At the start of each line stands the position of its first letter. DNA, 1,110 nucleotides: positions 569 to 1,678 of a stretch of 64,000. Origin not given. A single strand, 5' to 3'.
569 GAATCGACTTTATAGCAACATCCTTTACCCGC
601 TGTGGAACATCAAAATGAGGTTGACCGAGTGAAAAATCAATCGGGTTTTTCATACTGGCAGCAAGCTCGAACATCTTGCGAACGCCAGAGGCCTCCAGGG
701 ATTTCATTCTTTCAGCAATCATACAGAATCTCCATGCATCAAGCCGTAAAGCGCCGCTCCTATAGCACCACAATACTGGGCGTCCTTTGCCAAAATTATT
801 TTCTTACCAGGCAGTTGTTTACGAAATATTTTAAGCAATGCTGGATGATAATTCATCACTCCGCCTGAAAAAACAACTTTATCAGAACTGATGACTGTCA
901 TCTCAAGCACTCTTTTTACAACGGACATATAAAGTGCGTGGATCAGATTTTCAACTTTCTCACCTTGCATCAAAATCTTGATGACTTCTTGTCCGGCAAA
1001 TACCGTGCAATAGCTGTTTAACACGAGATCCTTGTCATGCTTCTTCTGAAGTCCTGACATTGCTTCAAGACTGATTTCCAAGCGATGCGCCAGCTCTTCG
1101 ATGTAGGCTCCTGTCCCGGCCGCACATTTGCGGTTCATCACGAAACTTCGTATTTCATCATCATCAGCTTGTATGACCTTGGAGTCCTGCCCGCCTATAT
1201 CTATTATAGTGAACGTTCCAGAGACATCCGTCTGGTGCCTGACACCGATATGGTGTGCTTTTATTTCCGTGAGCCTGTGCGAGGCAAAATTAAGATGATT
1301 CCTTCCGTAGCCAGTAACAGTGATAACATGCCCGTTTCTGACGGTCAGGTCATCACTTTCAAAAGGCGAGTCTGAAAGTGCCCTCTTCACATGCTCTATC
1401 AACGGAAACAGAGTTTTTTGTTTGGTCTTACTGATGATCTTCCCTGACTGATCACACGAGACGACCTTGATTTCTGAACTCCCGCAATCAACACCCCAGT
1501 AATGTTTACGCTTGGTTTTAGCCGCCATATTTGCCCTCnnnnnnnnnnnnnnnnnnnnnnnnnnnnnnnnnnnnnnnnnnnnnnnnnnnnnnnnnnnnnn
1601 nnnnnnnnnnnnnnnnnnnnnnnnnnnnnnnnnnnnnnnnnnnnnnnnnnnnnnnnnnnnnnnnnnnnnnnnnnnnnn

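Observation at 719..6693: hcrCAB-type molybdo-reductase genes co-operonic with a lone HgdB-like subunit and an HgdC-like ATPase activase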

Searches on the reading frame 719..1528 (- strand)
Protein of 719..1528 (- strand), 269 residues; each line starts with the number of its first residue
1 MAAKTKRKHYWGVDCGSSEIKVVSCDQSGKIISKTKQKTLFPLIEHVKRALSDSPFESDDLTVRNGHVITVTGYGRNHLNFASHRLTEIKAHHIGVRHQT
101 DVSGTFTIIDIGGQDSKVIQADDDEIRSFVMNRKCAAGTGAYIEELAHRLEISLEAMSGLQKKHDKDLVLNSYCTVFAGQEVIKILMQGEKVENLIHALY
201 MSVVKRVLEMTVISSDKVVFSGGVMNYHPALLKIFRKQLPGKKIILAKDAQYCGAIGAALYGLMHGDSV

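Call 5: search_protein_families(library=pfam, proteins=[window:719-1528:-])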
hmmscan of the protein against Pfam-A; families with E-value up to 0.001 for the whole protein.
window:719-1528:- (269 aa): 1 family
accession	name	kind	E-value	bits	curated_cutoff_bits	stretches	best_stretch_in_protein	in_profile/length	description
PF01869.26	BcrAD_BadFG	-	1.9e-40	139.5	31.5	1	12-262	2-271/271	BadF/BadG/BcrA/BcrD ATPase family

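Call 7: search_protein_families(library=ncbifam, proteins=[window:719-1528:-], max_evalue=0.00001)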
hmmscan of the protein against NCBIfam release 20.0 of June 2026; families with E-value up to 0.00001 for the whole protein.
window:719-1528:- (269 aa): 6 families
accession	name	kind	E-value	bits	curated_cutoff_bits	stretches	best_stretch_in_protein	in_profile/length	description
TIGR00241.1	CoA_E_activ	domain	7.6e-54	182.9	125.4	1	12-260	4-247/248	acyl-CoA dehydratase activase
TIGR02259.1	benz_CoA_red_A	equivalog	2.3e-31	109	578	1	69-259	233-429/432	benzoyl-CoA reductase subunit A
TIGR03286.1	methan_mark_15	hypoth_equivalog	4.8e-28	98.2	455.75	1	10-261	146-400/404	methanogenesis marker 15 protein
TIGR03192.1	benz_CoA_bzdQ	equivalog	2.1e-24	86.5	380.2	1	65-263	87-287/293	benzoyl-CoA reductase, bzd-type, subunit Q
TIGR02261.1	benz_CoA_red_D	equivalog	4.7e-20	71.9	312.85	1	12-262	5-262/262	benzoyl-CoA reductase subunit D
NF009842.0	PRK13317.1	equivalog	8e-06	25.4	234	0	215-261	223-271/277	type II pantothenate kinase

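Call 79: search_solved_structures(query=window:719-1528:-, max_evalue=0.00001)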
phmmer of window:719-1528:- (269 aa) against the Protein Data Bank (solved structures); distinct sequences matched with E-value up to 0.00001: 5.
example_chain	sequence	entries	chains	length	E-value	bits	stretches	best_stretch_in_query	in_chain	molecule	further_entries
9gai_D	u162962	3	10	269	3.6e-37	131.4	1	8-264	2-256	3-methylbenzoyl-CoA reductase alpha subunit MbdQ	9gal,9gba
4eht_A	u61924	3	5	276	2.5e-31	112.3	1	68-263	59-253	Activator of 2-hydroxyisocaproyl-CoA dehydratase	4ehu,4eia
1hux_A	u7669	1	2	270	5.2e-30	108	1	11-263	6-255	ACTIVATOR OF (R)-2-HYDROXYGLUTARYL-COA DEHYDRATASE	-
7yyl_E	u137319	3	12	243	1.6e-22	83.5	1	55-261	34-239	Putative CoA-substrate-specific enzyme activase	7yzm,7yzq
9gai_C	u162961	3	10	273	2.7e-20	76.1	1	11-263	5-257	3-methylbenzoyl-CoA reductase delta subunit MbdP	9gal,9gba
